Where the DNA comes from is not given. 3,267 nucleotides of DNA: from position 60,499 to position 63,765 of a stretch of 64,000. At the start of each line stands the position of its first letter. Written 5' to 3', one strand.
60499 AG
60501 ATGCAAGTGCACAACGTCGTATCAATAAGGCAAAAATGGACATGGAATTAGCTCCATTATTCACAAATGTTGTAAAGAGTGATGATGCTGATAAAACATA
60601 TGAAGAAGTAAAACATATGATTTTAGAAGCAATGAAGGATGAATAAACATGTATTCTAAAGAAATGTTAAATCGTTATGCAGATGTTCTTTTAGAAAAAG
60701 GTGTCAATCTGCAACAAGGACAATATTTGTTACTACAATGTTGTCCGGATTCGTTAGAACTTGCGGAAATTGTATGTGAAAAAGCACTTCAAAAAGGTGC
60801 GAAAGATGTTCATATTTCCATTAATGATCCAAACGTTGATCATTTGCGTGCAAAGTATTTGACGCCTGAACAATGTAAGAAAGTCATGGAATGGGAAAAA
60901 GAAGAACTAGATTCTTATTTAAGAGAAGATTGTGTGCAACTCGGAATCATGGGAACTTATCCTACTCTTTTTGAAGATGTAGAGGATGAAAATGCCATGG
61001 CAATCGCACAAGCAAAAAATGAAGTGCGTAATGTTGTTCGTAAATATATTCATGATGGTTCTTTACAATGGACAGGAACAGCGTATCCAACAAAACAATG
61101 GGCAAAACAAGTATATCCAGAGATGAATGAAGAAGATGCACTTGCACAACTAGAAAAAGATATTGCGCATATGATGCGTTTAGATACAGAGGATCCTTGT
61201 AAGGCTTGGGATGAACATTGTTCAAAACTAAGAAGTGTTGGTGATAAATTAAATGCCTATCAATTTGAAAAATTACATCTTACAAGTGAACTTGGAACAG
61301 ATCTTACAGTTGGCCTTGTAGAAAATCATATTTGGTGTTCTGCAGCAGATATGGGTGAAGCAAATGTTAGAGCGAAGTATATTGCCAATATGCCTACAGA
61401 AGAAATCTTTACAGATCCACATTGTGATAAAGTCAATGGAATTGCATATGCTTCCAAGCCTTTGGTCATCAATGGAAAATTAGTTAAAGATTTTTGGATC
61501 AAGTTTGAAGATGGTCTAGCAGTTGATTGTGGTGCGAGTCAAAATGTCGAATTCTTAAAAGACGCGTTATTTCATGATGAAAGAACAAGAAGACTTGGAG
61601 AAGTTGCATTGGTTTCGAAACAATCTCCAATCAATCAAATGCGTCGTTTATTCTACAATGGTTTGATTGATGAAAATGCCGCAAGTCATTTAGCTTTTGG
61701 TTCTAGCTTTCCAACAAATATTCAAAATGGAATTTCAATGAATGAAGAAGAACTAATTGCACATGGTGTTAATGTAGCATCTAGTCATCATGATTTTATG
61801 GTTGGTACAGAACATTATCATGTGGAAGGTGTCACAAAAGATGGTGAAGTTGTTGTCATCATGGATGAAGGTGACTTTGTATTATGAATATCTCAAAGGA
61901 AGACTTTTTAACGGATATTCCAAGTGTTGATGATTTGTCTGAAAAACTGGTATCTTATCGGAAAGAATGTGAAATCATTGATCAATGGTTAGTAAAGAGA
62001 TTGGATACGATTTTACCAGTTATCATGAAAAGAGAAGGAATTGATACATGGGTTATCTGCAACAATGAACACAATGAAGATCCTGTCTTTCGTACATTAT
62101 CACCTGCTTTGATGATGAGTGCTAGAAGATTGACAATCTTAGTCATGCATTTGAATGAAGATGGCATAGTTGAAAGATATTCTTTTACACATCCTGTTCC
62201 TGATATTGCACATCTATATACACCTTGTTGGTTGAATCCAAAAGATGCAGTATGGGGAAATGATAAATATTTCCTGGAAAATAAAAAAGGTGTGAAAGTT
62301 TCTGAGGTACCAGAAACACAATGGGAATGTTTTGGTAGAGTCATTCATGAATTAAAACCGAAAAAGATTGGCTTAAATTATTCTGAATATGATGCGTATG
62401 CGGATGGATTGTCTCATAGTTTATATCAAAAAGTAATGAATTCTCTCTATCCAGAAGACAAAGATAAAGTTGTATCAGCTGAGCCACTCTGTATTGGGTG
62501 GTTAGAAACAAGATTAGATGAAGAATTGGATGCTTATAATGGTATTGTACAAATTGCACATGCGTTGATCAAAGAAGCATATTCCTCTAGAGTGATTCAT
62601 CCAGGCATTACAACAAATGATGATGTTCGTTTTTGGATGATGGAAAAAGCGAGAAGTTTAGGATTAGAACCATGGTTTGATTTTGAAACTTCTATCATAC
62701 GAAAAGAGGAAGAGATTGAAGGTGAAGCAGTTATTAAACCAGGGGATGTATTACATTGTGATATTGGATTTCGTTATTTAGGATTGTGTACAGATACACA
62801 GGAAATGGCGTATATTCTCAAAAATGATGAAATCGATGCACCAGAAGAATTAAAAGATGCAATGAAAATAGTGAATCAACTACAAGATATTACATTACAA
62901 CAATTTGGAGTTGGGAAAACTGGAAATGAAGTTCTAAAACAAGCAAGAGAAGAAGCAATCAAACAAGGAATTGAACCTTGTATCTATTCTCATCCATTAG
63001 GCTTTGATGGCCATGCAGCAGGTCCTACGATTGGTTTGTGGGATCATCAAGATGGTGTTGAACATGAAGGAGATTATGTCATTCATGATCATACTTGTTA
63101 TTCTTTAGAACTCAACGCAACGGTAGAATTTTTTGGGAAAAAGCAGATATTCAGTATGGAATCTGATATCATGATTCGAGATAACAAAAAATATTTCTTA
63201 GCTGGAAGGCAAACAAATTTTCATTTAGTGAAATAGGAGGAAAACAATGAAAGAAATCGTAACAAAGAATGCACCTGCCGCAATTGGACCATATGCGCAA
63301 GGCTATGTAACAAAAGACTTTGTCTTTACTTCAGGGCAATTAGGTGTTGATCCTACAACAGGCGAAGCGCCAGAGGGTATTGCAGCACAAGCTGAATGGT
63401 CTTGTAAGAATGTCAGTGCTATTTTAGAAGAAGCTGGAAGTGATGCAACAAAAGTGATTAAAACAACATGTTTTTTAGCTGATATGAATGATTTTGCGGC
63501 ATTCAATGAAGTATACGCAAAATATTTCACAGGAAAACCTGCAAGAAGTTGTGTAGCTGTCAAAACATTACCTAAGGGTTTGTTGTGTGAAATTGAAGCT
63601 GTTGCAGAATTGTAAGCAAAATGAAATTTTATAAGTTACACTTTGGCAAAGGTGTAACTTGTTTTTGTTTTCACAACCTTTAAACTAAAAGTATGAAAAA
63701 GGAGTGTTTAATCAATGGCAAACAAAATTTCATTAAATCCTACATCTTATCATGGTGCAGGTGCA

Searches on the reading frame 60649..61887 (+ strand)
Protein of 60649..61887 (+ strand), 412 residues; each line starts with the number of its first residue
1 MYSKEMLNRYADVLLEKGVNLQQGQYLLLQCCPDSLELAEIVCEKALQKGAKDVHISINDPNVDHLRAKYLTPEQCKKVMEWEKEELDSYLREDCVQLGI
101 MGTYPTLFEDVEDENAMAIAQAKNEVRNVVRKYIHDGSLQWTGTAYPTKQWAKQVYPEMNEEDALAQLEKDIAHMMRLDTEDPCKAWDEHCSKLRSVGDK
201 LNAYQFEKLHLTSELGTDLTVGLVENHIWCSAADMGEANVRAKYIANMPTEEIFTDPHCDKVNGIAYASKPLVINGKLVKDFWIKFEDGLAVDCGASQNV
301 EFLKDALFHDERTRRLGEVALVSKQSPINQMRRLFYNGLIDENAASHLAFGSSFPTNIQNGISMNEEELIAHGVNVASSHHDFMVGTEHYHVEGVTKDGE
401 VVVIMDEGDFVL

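Call 45: search_protein_families(library=pfam, proteins=[window:60649-61887:+], max_evalue=0.00001)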
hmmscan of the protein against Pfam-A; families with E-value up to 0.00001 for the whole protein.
window:60649-61887:+ (412 aa): 1 family
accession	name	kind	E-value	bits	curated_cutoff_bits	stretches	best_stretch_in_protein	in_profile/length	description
PF02073.20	Peptidase_M29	-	8.2e-134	446.9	27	1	4-410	2-406/406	Thermophilic metalloprotease (M29)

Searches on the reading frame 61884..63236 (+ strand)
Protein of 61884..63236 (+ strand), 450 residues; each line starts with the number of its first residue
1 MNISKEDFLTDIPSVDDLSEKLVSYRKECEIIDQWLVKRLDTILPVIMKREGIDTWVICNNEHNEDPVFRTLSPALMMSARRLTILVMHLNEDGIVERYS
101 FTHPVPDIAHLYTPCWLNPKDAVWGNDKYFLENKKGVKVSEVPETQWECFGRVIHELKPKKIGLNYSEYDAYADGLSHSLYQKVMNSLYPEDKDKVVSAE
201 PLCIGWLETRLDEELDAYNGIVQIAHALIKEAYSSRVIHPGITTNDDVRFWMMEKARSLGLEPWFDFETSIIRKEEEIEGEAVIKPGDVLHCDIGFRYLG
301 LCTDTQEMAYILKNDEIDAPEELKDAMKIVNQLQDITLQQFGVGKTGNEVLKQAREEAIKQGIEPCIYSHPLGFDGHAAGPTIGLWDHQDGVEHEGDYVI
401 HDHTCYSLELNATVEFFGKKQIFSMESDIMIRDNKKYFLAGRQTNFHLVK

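Call 45: search_protein_families(library=pfam, proteins=[window:61884-63236:+], max_evalue=0.00001)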
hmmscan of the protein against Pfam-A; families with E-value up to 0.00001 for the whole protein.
window:61884-63236:+ (450 aa): 1 family
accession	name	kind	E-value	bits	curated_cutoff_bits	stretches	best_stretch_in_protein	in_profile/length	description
PF00557.29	Peptidase_M24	-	2.1e-12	47.7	23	1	223-385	8-170/208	Metallopeptidase family M24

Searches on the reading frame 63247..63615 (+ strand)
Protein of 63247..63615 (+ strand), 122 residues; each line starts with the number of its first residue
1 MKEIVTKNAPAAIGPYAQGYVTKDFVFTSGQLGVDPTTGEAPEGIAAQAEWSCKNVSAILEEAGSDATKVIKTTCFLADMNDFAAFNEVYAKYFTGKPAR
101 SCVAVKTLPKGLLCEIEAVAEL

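Call 45: search_protein_families(library=pfam, proteins=[window:63247-63615:+], max_evalue=0.00001)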
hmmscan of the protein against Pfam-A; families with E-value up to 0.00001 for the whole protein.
window:63247-63615:+ (122 aa): 1 family
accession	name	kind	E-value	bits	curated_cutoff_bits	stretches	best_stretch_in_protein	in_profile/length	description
PF01042.26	Ribonuc_L-PSP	-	1.4e-37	128.8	27.3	1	6-121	1-120/121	Endoribonuclease L-PSP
